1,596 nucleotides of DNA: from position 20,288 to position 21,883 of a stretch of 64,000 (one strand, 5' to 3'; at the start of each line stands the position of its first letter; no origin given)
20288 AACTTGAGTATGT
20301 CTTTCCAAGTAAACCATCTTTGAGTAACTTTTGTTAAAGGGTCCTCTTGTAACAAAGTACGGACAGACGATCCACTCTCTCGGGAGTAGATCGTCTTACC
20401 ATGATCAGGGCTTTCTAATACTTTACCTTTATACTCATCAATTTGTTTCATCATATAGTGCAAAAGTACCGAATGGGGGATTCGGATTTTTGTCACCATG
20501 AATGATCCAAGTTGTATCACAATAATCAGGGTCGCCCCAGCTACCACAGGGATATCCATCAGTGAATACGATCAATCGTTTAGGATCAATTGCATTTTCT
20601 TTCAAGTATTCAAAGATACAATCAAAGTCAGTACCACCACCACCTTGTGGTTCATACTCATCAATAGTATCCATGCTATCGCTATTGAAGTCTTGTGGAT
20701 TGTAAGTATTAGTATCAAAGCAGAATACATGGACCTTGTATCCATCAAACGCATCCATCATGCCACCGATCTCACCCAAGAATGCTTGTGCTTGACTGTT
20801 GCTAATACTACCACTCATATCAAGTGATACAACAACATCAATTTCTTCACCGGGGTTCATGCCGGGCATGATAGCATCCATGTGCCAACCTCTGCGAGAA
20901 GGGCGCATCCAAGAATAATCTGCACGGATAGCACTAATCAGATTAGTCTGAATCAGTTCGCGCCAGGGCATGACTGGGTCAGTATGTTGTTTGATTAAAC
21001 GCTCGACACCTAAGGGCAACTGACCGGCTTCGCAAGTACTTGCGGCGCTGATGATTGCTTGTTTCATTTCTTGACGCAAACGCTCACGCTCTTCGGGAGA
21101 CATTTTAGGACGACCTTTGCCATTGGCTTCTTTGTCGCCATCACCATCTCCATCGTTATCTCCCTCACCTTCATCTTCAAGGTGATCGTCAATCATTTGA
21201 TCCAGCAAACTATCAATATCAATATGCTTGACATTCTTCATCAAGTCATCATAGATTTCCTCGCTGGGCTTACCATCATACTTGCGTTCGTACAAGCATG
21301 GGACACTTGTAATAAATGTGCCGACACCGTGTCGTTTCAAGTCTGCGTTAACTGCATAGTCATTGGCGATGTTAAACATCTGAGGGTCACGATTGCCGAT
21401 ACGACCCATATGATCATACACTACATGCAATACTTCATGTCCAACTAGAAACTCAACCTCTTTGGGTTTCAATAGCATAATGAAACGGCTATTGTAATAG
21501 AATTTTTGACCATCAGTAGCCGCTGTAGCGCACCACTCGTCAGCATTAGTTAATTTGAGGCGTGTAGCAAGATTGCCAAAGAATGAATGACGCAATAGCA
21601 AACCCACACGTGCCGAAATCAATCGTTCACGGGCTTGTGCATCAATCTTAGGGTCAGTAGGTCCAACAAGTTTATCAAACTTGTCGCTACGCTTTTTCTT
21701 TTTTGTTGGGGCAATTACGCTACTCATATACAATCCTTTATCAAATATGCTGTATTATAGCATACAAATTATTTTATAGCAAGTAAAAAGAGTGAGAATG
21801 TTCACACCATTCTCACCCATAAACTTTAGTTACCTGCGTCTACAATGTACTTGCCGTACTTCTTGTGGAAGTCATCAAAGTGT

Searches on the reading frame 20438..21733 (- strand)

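Call 66: search_protein_families(library=phrogs, proteins=[window:20438-21733:-], max_evalue=0.00001)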
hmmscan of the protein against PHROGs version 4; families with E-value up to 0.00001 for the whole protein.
window:20438-21733:- (431 aa): 2 families
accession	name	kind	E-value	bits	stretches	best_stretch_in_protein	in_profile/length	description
phrog_1314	-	DNA, RNA and nucleotide metabolism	4e-106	356.4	1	31-429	8-392/394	HNH endonuclease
phrog_30358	-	unknown function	1.8e-10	42.1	1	242-423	18-195/204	-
